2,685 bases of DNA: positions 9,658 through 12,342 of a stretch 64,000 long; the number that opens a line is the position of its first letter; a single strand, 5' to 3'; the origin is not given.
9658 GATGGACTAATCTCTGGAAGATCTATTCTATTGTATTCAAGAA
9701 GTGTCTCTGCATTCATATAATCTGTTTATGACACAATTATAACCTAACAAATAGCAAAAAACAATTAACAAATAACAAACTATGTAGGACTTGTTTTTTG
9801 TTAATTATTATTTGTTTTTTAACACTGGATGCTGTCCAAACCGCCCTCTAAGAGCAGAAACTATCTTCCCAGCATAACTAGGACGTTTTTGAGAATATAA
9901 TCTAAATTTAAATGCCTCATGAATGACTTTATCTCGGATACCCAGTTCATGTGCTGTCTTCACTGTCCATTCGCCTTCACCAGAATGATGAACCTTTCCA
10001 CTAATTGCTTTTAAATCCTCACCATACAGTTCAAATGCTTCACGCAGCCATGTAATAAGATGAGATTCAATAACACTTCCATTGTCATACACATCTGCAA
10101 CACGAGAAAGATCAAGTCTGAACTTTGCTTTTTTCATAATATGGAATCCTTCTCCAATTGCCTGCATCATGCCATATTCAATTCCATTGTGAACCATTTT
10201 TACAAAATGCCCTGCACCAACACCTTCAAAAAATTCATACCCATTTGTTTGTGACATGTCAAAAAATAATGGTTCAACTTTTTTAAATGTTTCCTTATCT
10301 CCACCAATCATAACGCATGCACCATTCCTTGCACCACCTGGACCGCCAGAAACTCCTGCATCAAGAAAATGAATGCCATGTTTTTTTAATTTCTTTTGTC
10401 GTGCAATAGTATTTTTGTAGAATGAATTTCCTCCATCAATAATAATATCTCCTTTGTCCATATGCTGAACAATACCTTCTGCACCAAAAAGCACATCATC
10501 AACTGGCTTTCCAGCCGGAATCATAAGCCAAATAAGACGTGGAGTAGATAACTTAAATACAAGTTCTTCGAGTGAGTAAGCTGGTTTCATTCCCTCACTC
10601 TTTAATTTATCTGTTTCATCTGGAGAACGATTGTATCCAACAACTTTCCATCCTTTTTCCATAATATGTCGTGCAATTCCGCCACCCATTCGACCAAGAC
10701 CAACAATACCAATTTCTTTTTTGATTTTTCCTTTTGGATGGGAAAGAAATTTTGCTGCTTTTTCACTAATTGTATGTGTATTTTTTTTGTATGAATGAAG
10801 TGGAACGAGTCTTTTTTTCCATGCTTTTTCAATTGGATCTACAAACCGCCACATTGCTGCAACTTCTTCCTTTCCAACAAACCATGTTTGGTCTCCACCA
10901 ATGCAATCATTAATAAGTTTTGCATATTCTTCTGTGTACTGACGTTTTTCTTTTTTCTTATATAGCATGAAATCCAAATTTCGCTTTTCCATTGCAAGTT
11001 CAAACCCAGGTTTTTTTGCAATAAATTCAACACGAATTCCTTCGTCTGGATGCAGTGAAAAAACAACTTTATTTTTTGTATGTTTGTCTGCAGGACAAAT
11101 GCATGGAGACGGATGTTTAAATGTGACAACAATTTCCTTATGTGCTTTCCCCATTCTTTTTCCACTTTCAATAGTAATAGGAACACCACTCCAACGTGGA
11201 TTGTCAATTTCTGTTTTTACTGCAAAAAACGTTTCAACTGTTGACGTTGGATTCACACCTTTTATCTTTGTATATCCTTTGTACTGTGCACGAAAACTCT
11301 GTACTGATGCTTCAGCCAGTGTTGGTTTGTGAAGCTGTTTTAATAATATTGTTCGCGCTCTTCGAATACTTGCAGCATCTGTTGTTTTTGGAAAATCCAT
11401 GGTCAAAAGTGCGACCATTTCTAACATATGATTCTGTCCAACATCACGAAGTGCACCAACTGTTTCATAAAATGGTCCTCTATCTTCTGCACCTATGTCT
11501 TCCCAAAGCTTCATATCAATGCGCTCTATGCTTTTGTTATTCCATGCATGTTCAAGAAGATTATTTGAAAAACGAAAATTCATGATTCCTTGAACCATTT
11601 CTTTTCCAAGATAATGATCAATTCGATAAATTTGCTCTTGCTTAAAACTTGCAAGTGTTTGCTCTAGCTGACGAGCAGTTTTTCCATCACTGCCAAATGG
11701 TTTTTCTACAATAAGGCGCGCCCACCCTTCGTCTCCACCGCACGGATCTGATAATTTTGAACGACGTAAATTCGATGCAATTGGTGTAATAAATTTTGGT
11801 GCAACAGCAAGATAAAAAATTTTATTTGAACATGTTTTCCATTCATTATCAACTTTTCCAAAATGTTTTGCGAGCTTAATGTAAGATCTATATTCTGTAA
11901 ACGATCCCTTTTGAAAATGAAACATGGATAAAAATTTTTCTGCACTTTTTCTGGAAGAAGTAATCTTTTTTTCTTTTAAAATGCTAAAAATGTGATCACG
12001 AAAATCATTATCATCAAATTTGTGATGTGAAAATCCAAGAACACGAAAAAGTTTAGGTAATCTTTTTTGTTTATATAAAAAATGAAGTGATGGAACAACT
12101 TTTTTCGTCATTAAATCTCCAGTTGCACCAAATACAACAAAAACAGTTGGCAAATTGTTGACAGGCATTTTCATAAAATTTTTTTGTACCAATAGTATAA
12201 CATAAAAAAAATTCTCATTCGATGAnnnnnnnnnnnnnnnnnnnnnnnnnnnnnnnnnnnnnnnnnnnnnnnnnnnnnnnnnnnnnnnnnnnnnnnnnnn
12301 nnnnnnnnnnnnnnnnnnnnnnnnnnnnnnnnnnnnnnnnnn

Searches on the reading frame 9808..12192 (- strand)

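Call 6: search_protein_families(library=pfam, proteins=[window:9808-12192:-], max_evalue=0.01)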
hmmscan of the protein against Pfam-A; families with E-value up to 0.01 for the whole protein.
window:9808-12192:- (794 aa): 9 families
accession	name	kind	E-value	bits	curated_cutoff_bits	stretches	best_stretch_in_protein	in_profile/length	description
PF02781.21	G6PD_C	-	4.6e-78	262.7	27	1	204-474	1-280/296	Glucose-6-phosphate dehydrogenase, C-terminal domain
PF00479.28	G6PD_N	-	1.1e-52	179.8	22.1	1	19-201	1-182/183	Glucose-6-phosphate dehydrogenase, NAD binding domain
PF03446.21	NAD_binding_2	-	6.1e-50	169.8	21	1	493-648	1-154/161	NAD binding domain of 6-phosphogluconate dehydrogenase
PF00393.24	6PGD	-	1.7e-20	74.1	27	1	661-770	1-116/290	6-phosphogluconate dehydrogenase, C-terminal domain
PF02826.25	2-Hacid_dh_C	-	8.2e-07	29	25.1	1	491-585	36-124/178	D-isomer specific 2-hydroxyacid dehydrogenase, NAD binding domain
PF03807.23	F420_oxidored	-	1.6e-05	25.8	21.6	1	494-535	2-45/94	NADP oxidoreductase coenzyme F420-dependent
PF02737.24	3HCDH_N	-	0.00055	20.3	22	1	494-533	2-41/180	3-hydroxyacyl-CoA dehydrogenase, NAD binding domain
PF01488.26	Shikimate_DH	-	0.00084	19.9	24.3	1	491-544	12-69/138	Shikimate / quinate 5-dehydrogenase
PF14833.11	NAD_binding_11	-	0.007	17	30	0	659-706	1-46/122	NAD-binding of NADP-dependent 3-hydroxyisobutyrate dehydrogenase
